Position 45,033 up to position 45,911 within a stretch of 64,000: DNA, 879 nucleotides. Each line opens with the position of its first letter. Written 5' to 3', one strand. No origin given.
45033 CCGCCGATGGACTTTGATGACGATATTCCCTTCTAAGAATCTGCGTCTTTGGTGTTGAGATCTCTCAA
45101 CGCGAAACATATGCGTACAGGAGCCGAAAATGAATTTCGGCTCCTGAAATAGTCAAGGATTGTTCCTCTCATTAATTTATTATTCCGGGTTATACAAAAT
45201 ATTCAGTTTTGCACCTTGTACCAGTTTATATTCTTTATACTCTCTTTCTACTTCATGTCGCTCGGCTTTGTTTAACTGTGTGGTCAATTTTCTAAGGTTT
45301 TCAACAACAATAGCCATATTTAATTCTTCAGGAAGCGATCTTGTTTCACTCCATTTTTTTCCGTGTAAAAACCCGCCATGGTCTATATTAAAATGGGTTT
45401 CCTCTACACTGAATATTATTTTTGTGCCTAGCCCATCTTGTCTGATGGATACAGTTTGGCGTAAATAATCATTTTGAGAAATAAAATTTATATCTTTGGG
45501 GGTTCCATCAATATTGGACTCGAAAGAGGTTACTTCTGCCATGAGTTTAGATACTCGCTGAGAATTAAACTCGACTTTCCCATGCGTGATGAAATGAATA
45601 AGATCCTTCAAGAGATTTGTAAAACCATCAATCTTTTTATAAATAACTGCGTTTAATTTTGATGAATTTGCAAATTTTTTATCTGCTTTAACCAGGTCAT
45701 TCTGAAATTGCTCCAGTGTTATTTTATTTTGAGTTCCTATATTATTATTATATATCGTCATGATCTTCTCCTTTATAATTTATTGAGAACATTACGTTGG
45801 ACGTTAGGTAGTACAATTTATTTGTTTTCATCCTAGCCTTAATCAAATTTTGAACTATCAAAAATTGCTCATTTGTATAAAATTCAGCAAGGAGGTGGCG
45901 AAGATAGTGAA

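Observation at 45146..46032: AT-rich orphan gene wedged between ssb and yjcB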

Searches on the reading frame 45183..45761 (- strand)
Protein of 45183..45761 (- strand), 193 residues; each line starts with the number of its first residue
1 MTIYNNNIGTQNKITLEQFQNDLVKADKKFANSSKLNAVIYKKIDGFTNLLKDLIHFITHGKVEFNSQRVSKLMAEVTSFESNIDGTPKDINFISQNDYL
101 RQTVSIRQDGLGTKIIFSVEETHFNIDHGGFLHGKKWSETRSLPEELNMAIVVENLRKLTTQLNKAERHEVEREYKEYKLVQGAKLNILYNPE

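Call 5: search_protein_families(proteins=[window:45183-45761:-], library=ncbifam, max_evalue=1)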
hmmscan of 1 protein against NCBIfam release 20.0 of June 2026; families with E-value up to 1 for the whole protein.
window:45183-45761:- (193 aa): 0 families

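Call 7: profile_search(protein=window:45183-45761:-)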
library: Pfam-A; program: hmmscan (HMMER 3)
A. the first sequence (193 residues): domains with independent E <= 10: 1; with E <= 0.001: 0
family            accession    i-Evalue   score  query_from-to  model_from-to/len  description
Viral_env_E26     PF11050.13       0.22    11.3     113-173        58-117/225  Virus envelope protein E26
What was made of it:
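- Checked: It has no Pfam or NCBIfam match (calls 5, 7).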

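Call 10: search_protein_families(proteins=[window:45183-45761:-], library=padloc, max_evalue=1)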
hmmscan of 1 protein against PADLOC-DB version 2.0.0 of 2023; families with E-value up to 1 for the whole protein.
window:45183-45761:- (193 aa): 0 families
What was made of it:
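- On Known anti-phage defence proteins (PADLOC-DB v2): Zero families for the window protein at E <= 1 (call 10).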

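Call 11: search_protein_families(proteins=[window:45183-45761:-], library=phrogs, max_evalue=1)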
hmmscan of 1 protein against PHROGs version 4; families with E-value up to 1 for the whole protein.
window:45183-45761:- (193 aa): 1 family
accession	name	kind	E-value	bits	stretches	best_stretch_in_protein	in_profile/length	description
phrog_24925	-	unknown function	0.052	15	1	154-179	67-92/118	-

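Call 12: find_homologous_proteins(query=window:45183-45761:-, max_evalue=0.01)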
Query window:45183-45761:- (193 aa): 5 proteins with E <= 0.01 among 69 candidates.
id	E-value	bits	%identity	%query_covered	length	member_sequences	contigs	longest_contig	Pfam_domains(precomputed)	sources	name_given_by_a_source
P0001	1.5e-116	404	96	100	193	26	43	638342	-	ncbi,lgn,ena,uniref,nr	ncbi:hypothetical protein KUS09_003970 [Escherichia coli]|uniref:hypothetical protein n=3 Tax=Escher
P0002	8.3e-61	223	70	79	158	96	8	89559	-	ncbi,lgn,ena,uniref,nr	ncbi:hypothetical protein ACM44F_003636 [Escherichia coli]|uniref:hypothetical protein n=1 Tax=Esche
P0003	2.0e-59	218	68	79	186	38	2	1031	-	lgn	-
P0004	2.7e-58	215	66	79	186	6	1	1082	-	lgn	-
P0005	1.8e-55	206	61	79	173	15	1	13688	-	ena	-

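Call 19: search_protein_representatives(protein=window:45183-45761:-)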
Query: 193 residues. Proteins with E-value up to 0.001 (for the whole library): 2; up to 1e-10: 2; up to 1e-30: 2. The best 2 are listed.
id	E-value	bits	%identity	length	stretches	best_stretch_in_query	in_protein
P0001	4.8e-117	404.4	96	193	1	1-193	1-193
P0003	6.4e-60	218.4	68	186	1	8-159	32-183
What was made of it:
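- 45180..45761 (-): Orphan ORF of 193 aa, 22.3 kDa, pI 7.9, soluble. Only 2 representatives match among 1.84 billion (call 19).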

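Call 21: find_encoding_contigs(protein=P0005, flank=7000, max_places=3)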
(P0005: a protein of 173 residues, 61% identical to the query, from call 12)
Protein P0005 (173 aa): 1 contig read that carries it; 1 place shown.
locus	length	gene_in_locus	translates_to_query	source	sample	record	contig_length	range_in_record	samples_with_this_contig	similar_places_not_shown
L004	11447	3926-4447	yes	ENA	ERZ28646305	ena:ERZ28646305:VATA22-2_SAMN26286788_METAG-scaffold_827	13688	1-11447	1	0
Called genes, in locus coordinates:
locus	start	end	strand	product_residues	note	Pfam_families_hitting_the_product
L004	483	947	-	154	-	PF00376:MerR, PF13411:MerR_1, PF09278:MerR-DNA-bind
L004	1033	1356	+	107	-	PF12833:HTH_18, PF00165:HTH_AraC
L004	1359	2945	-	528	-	PF12792:CSS-motif, PF00563:EAL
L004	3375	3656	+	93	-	PF15940:YjcB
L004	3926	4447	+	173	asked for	-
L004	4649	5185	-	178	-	PF00436:SSB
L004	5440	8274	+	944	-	-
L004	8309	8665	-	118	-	PF04237:YjbR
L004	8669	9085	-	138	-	PF01894:YjbQ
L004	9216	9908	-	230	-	PF03767:Acid_phosphat_B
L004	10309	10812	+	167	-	-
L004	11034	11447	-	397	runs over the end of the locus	PF00155:Aminotran_1_2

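Call 22: find_encoding_contigs(protein=P0003, flank=3000, max_places=4)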
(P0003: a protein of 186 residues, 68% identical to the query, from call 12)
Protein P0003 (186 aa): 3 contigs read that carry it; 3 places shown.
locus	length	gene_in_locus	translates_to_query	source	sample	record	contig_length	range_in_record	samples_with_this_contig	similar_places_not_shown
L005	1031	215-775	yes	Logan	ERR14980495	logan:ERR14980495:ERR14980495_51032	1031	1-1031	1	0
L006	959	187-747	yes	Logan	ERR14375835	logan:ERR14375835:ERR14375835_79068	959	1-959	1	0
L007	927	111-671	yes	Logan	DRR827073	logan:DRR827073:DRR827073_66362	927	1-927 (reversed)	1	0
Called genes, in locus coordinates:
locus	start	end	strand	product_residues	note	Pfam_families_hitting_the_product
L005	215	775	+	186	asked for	-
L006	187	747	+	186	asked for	-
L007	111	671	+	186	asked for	-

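Call 26: predict_structure(protein=window:45183-45761:-)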
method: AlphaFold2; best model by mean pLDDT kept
length: 193 residues; sequences in the alignment: 1
mean_pLDDT: 47.9   pTM: 0.41
mean pLDDT of the five models: 47.9, 42.1, 35.3, 33.7, 32.7
residues with pLDDT >= 90: 0; 70-90: 1; 50-70: 83; < 50: 109
segments of 3 or more residues with pLDDT < 50: 1-47, 61-86, 124-133, 173-193
pLDDT, mean of each block of 10 residues (from residue 1): 30 39 40 40 47 56 43 43 48 53 63 64 45 53 63 60 53 42 31 33
secondary structure, 60 per line:
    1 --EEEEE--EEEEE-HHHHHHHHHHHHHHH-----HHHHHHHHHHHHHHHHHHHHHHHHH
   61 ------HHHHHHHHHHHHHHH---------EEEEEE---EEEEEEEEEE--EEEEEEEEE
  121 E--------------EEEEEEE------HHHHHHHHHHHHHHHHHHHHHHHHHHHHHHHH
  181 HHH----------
elements in order: E3-7 E10-14 H16-30 H36-60 H67-81 E91-96 E100-109 E112-121 E136-142 H149-183

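Call 32: find_related_loci(query=A3, collection=genome_contigs, flank=6000)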
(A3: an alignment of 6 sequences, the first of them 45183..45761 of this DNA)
Query A3 (193 aa) in genome_contigs; peptide patterns used: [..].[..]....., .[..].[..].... (x = any residue, [..] = any of these).
62 stretches matched a pattern, but none encodes a relative of the query by tblastn (E <= 1e-3).
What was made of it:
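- Closest known: Salmonella pathogenicity island 4. Different: It has no sequence relation to this ORF, and no relative was found in the GTDB species representatives (call 32).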

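Call 34: search_solved_structures(query=A3, max_evalue=10)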
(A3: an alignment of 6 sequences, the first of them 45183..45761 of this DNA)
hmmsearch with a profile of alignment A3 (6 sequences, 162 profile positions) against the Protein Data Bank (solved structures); distinct sequences matched with E-value up to 10: 1.
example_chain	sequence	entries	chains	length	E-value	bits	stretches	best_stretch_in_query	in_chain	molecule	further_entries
8s83_A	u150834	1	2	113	0.2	14.8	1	31-68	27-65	S-layer protein sap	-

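Call 37: predict_structure(alignment_id=A3)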
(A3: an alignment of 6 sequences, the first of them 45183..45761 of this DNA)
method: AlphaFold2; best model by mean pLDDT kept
length: 193 residues; sequences in the alignment: 6
mean_pLDDT: 45.9   pTM: 0.39
mean pLDDT of the five models: 45.9, 45.0, 41.9, 41.8, 39.4
residues with pLDDT >= 90: 0; 70-90: 0; 50-70: 78; < 50: 115
segments of 3 or more residues with pLDDT < 50: 1-46, 62-65, 141-193
pLDDT, mean of each block of 10 residues (from residue 1): 23 42 41 35 48 56 50 57 54 61 60 55 54 51 41 40 41 37 29 31
secondary structure, 60 per line:
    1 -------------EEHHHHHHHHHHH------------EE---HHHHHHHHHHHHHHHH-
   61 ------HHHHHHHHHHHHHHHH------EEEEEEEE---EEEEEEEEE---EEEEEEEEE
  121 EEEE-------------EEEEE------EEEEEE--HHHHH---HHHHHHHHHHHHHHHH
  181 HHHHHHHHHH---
elements in order: H16-26 H44-59 H67-82 E89-96 E100-108 E112-124 E138-142 E149-154 H157-161 H165-190
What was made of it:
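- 45288..45626 (-): Conserved core, residues 46-158. Predicted as two helices followed by an antiparallel sheet of four or five strands. Both AF2 models give the same secondary-structure order at low confidence (calls 26, 37).
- Structure prediction failed (pLDDT 46-48; calls 26, 37), so the 'binding protein' idea has no structural support. The predicted order of four strands then a helix fits that fold (calls 26, 37).
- Tried and rejected: AF2 from the single sequence and from the 6-row alignment both gave pLDDT 46-48 (calls 26, 37).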

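Call 41: search_dna_similar(query=window:45183-45761:-, collection=plasmids, mode=protein, max_evalue=0.01, max_rows=10)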
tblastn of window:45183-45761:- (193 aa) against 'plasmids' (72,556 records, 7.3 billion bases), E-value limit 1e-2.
No match.

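Call 42: search_dna_similar(query=window:45183-45761:-, collection=phages, mode=protein, max_evalue=0.01, max_rows=10)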
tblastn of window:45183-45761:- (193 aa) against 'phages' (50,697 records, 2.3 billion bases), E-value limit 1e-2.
No match.

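Call 59: list_cluster_members(proteins=[window:45183-45761:-, P0002])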
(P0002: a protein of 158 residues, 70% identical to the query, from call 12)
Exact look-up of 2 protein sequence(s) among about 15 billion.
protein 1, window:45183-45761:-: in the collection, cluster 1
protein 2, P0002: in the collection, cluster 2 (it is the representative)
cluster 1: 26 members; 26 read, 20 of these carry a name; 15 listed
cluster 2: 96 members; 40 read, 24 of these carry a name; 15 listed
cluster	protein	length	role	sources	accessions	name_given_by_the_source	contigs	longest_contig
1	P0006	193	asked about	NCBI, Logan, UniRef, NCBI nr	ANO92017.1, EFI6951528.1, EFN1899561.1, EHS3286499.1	hypothetical protein KV337_002425 [Escherichia coli] | Uncharacterized protein n=1 Tax=Escherichia coli TaxID=562 RepID=A0AAI9B4M6_ECOLX | hypothetical protein [Escherichia coli]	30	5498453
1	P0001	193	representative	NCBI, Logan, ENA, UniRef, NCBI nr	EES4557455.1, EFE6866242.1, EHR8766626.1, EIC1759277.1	hypothetical protein KUS09_003970 [Escherichia coli] | hypothetical protein n=3 Tax=Escherichia coli TaxID=562 RepID=UPI0010819671 | hypothetical protein [Escherichia coli]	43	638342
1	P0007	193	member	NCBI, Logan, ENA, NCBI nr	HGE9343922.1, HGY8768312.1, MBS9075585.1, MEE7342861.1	TPA: hypothetical protein ACNTH6_001423 [Escherichia coli] | hypothetical protein [Escherichia coli]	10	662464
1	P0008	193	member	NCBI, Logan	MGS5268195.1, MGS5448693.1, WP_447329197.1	hypothetical protein ACVD14_18915 [Escherichia coli]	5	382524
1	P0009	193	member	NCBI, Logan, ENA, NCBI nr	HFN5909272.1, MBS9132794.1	hypothetical protein KER00_10735 [Escherichia coli] | hypothetical protein [Escherichia coli]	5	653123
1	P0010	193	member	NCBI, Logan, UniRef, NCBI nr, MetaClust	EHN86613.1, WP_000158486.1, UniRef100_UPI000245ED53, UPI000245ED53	hypothetical protein [Escherichia coli] | hypothetical protein n=1 Tax=Escherichia coli TaxID=562 RepID=UPI000245ED53 | status=active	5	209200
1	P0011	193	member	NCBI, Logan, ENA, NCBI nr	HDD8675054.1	TPA: hypothetical protein PBO82_003677 [Escherichia coli] | hypothetical protein [Escherichia coli]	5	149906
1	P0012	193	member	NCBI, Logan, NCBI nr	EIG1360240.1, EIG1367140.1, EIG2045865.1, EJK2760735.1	hypothetical protein NK739_003795 [Escherichia coli] | hypothetical protein [Escherichia coli]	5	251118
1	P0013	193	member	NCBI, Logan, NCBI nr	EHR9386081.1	hypothetical protein KUR65_001397 [Escherichia coli] | hypothetical protein [Escherichia coli]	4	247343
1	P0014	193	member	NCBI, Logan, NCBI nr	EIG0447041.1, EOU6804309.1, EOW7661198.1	hypothetical protein ACN6XO_002063 [Escherichia coli] | hypothetical protein [Escherichia coli]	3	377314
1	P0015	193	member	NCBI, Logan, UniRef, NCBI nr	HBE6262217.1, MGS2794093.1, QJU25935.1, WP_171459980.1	hypothetical protein [Escherichia coli] | hypothetical protein n=1 Tax=Escherichia coli TaxID=562 RepID=UPI00148ED7E2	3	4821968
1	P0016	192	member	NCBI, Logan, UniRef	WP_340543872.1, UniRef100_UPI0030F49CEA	hypothetical protein [Escherichia coli] | hypothetical protein n=1 Tax=Escherichia coli TaxID=562 RepID=UPI0030F49CEA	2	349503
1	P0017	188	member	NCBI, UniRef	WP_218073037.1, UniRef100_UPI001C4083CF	hypothetical protein, partial [Escherichia coli] | hypothetical protein n=1 Tax=Escherichia coli TaxID=562 RepID=UPI001C4083CF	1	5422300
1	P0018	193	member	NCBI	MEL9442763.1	hypothetical protein J4X73_09300 [Escherichia coli]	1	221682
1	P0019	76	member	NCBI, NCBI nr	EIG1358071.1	hypothetical protein HCQ53_004754, partial [Escherichia coli] | hypothetical protein [Escherichia coli]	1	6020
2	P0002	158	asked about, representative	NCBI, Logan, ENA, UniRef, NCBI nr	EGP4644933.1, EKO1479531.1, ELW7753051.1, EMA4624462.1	hypothetical protein ACM44F_003636 [Escherichia coli] | hypothetical protein n=1 Tax=Escherichia coli TaxID=562 RepID=UPI000E261144 | hypothetical protein [Escherichia coli]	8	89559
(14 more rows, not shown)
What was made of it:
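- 45180..45761 (-): The exact protein is on record as 'hypothetical protein [Escherichia coli]' (call 59).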

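Call 72: find_homologous_proteins(query=A3, max_evalue=1)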
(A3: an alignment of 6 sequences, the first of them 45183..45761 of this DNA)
Query A3 (6 sequences) (193 aa, profile of the alignment): 6 proteins with E <= 1 among 8000 candidates.
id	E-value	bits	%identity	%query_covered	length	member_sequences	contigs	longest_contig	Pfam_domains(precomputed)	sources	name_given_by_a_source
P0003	4.6e-96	337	68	79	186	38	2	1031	-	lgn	-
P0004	1.1e-95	336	66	79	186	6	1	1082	-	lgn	-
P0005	3.0e-94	331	61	79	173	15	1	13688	-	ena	-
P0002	4.2e-92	324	70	79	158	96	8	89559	-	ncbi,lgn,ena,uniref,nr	ncbi:hypothetical protein ACM44F_003636 [Escherichia coli]|uniref:hypothetical protein n=1 Tax=Esche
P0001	5.5e-92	324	96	100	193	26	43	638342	-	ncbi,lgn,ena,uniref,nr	ncbi:hypothetical protein KUS09_003970 [Escherichia coli]|uniref:hypothetical protein n=3 Tax=Escher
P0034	1.3e-64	235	79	53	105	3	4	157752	-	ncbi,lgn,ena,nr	ncbi:TPA: hypothetical protein KFP54_002072 [Escherichia coli]|nr:hypothetical protein [Escherichia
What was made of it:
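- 45180..45761 (-): Only 6 clusters exist among 5.8 billion proteins, all from E. coli (calls 12, 72).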

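Call 73: search_protein_families(proteins=[P0002, P0005, P0003], library=padloc, max_evalue=5)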
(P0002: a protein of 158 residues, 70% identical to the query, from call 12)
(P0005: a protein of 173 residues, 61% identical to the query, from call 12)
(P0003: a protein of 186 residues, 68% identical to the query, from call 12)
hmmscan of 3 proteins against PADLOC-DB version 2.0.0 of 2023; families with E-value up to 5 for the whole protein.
P0002 (158 aa): 1 family
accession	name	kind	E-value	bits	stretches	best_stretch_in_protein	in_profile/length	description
PDLC02709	PbeC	-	0.011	12.4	1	38-104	404-471/661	PbeC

P0005 (173 aa): 0 families

P0003 (186 aa): 0 families
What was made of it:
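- On Known anti-phage defence proteins (PADLOC-DB v2): For three other alleles, the only match was PbeC at E = 0.011 and 12 bits, in one allele (call 73).
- The best was PbeC, E = 0.011 at 12 bits, for one allele only (calls 10, 73).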

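Call 75: find_encoding_contigs(protein=P0034, flank=3000, max_places=2)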
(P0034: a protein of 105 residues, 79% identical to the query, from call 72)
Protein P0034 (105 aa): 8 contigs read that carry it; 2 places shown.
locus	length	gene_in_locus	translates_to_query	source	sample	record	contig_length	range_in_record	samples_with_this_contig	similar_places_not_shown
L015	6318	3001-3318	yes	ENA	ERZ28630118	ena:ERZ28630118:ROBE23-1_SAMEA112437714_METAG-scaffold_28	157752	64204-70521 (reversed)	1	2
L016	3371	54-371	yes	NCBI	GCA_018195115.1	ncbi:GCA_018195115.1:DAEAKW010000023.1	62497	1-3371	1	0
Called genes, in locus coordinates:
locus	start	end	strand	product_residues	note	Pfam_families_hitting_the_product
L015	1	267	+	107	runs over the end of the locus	PF12833:HTH_18, PF00165:HTH_AraC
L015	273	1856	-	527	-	PF12792:CSS-motif, PF00563:EAL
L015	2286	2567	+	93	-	PF15940:YjcB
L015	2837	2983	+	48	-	-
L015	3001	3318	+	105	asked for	-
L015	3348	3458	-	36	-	-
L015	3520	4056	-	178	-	PF00436:SSB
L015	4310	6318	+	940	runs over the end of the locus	PF02463:SMC_N (faint), PF03193:RsgA_GTPase (faint), PF13191:AAA_16 (faint), PF13555:AAA_29 (faint), PF20703:nSTAND1 (faint), PF17760:UvrA_inter, PF17755:UvrA_DNA-bind, PF00005:ABC_tran (weak), +1 more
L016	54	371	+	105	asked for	-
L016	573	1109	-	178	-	PF00436:SSB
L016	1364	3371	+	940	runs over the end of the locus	PF02463:SMC_N (faint), PF03193:RsgA_GTPase (faint), PF13191:AAA_16 (faint), PF13555:AAA_29 (faint), PF20703:nSTAND1 (faint), PF17760:UvrA_inter, PF17755:UvrA_DNA-bind, PF00005:ABC_tran (weak), +1 more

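Call 77: find_related_loci(query=A3, collection=viral_contigs, flank=5000)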
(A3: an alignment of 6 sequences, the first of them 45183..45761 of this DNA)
Query A3 (193 aa) in viral_contigs; peptide patterns used: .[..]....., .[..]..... (x = any residue, [..] = any of these).
88 stretches matched a pattern, but none encodes a relative of the query by tblastn (E <= 1e-3).
